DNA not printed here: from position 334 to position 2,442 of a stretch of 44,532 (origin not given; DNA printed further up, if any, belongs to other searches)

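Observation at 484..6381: Tightly coupled three-gene membrane-associated operon built around a 1,322-aa protein with no recognisable family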

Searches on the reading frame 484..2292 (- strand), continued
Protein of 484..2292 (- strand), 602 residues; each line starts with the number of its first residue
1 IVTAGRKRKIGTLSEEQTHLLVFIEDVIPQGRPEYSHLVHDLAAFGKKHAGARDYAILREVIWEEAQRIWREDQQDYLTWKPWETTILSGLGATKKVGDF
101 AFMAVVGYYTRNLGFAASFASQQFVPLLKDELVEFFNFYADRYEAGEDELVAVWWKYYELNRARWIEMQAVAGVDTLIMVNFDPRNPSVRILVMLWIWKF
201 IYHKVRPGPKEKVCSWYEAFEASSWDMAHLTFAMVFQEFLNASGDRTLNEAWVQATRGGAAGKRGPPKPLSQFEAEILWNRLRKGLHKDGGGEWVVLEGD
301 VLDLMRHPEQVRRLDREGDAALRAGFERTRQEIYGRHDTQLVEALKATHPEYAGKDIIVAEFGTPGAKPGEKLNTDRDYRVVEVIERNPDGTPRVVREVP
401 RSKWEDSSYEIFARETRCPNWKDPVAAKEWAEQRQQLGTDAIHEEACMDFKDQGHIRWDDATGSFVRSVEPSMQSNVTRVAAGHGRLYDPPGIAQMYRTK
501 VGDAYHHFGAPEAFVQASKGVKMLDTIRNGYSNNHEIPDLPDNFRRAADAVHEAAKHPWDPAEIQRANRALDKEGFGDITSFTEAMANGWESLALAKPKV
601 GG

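Call 57: list_cluster_members(proteins=[P0056, P0058, P0059, P0060, P0063, P0068, P0074, P0131, P0134, P0054])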
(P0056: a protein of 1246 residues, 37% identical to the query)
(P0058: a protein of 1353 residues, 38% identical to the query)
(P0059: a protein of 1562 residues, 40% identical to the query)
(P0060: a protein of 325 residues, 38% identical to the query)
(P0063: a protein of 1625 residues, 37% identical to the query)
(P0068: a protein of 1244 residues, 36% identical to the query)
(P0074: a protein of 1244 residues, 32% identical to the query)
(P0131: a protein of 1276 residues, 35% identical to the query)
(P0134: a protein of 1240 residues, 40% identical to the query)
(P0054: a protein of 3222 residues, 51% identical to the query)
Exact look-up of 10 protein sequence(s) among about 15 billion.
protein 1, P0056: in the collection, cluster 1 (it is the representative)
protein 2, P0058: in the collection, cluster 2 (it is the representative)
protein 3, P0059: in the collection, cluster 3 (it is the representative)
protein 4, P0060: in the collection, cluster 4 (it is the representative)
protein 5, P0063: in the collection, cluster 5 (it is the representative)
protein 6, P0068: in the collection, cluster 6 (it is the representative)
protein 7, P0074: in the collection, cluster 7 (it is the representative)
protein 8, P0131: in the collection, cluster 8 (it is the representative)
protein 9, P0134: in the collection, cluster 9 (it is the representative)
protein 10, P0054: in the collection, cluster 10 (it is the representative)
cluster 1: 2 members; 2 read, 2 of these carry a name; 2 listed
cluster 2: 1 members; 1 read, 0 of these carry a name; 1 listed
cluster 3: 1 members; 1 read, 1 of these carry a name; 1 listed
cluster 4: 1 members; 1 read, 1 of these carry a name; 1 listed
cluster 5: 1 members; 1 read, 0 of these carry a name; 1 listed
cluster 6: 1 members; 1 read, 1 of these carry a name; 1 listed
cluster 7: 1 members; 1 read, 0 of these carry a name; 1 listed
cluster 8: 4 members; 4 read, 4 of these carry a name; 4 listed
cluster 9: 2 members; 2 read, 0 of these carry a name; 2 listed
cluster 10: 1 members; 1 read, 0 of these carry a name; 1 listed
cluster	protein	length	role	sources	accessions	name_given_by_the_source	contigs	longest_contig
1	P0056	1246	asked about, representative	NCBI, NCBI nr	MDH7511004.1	MAG: hypothetical protein QHH04_08205 [Methanolinea sp.] | hypothetical protein [Methanolinea sp.]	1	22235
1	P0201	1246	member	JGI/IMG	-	hypothetical protein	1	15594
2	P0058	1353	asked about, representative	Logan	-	-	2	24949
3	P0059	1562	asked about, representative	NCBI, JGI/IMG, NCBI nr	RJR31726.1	MAG: tetratricopeptide repeat protein [Desulfobacteraceae bacterium]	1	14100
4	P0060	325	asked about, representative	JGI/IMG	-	hypothetical protein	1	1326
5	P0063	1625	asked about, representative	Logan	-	-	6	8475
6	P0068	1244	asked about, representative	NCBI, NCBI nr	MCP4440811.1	MAG: hypothetical protein GY810_17965 [Aureispira sp.] | hypothetical protein [Aureispira sp.]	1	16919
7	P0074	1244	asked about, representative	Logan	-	-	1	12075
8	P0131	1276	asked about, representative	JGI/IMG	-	hypothetical protein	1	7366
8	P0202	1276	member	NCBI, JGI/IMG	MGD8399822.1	MAG: ankyrin repeat domain-containing protein [Bacillota bacterium] | hypothetical protein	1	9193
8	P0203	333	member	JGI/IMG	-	hypothetical protein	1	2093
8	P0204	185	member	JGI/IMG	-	ankyrin repeat protein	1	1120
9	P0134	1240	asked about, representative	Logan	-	-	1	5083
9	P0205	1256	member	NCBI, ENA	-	-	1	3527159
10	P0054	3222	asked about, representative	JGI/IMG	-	-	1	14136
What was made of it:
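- Tried and rejected: Source names are all 'hypothetical', or are taken from repeat domains (call 57).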

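Call 86: search_protein_families(library=pfam, alignment_id=A6, max_evalue=0.0001)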
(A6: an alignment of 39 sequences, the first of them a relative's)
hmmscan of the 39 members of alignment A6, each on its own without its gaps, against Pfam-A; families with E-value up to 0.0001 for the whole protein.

A. member 1, P0131 (1276 aa): 5 families
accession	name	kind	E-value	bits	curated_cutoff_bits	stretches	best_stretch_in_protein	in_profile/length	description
PF12796.13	Ank_2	-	1.3e-15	58.1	27.3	1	1083-1154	1-71/90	Ankyrin repeats (3 copies)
PF00023.36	Ank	-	2.9e-14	52.8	21.1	1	1112-1140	2-30/33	Ankyrin repeat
PF13637.12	Ank_4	-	1.6e-08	35.1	22.7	0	1084-1132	2-50/50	Ankyrin repeats (many copies)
PF13606.12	Ank_3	-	1.1e-06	28.8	22.3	0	1112-1139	2-29/30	Ankyrin repeat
PF13857.12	Ank_5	-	9.1e-06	26.4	27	1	1105-1145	9-49/56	Ankyrin repeats (many copies)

B. families by the number of members that match (of 39 scanned): 20 families
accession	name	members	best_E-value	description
PF00515.34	TPR_1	6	1.9e-33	Tetratricopeptide repeat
PF07719.23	TPR_2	6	3.3e-31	Tetratricopeptide repeat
PF13414.12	TPR_11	6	1.9e-20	TPR repeat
PF12796.13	Ank_2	6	2.1e-19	Ankyrin repeats (3 copies)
PF13432.12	TPR_16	6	7.1e-19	Tetratricopeptide repeat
PF13431.12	TPR_17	6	2.2e-17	Tetratricopeptide repeat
PF13371.12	TPR_9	6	1.3e-16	Tetratricopeptide repeat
PF13181.12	TPR_8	6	4.8e-16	Tetratricopeptide repeat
PF00023.36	Ank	6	8.9e-16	Ankyrin repeat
PF13428.12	TPR_14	6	3.8e-11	Tetratricopeptide repeat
PF13637.12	Ank_4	5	4.7e-12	Ankyrin repeats (many copies)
PF14559.12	TPR_19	5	1.7e-11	Tetratricopeptide repeat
PF13606.12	Ank_3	4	1.4e-11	Ankyrin repeat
PF13857.12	Ank_5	3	2.9e-08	Ankyrin repeats (many copies)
PF13424.12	TPR_12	2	7.7e-07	Tetratricopeptide repeat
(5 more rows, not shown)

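Call 91: find_encoding_contigs(protein=P0055, flank=7000, max_places=2)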
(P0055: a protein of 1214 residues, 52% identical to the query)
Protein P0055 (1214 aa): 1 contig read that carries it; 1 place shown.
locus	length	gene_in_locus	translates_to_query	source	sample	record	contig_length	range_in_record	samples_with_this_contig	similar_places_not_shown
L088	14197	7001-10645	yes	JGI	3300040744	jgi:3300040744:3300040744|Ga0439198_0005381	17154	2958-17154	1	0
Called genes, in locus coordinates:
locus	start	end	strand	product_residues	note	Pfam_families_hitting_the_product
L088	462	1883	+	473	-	PF13424:TPR_12 (faint), PF13432:TPR_16, PF13371:TPR_9 (weak), PF00515:TPR_1, PF07719:TPR_2, PF13181:TPR_8 (weak), PF13414:TPR_11 (weak), PF06271:RDD, +2 more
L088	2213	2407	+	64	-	-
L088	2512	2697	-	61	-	-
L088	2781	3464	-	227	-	PF13527:Acetyltransf_9 (faint), PF00583:Acetyltransf_1, PF13508:Acetyltransf_7 (weak)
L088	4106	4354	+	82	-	-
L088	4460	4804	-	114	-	PF07883:Cupin_2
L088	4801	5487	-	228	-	PF03460:NIR_SIR_ferr, PF01077:NIR_SIR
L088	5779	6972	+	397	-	-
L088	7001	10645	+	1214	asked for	-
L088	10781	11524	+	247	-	PF13240:Zn_Ribbon_1 (weak), PF13248:Zn_ribbon_3 (faint), PF14803:Zn_ribbon_Nudix (faint), PF17032:Zn_ribbon_15 (faint), PF18912:DZR_2 (faint), PF24460:DUF7575 (faint), PF24463:DUF7577 (faint), PF12773:DZR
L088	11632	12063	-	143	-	-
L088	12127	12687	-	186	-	PF00857:Isochorismatase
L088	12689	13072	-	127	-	-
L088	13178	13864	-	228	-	PF13197:DUF4013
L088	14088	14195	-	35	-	?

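Call 92: find_encoding_contigs(protein=P0172, flank=7000, max_places=2)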
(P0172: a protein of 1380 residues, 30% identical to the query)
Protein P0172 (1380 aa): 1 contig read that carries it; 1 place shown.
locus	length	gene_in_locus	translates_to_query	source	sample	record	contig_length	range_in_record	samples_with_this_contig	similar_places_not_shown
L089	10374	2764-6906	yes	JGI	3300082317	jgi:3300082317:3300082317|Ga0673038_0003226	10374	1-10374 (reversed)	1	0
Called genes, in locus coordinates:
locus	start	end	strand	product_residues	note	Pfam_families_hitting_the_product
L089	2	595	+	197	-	?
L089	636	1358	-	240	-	-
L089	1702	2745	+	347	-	-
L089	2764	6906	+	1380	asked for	-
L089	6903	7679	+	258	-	PF28040:DUF8367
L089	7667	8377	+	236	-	PF17032:Zn_ribbon_15 (faint), PF18912:DZR_2 (faint), PF24460:DUF7575 (faint), PF12773:DZR, PF13240:Zn_Ribbon_1 (weak), PF13248:Zn_ribbon_3 (weak), PF13240:Zn_Ribbon_1 (weak), PF13248:Zn_ribbon_3 (weak), +1 more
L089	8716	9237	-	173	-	-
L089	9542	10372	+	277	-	?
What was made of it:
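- The type D locus has an extra small gene overlapping the giant's stop (call 92). An extra downstream gene in the type D locus could be an immunity gene (call 92).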
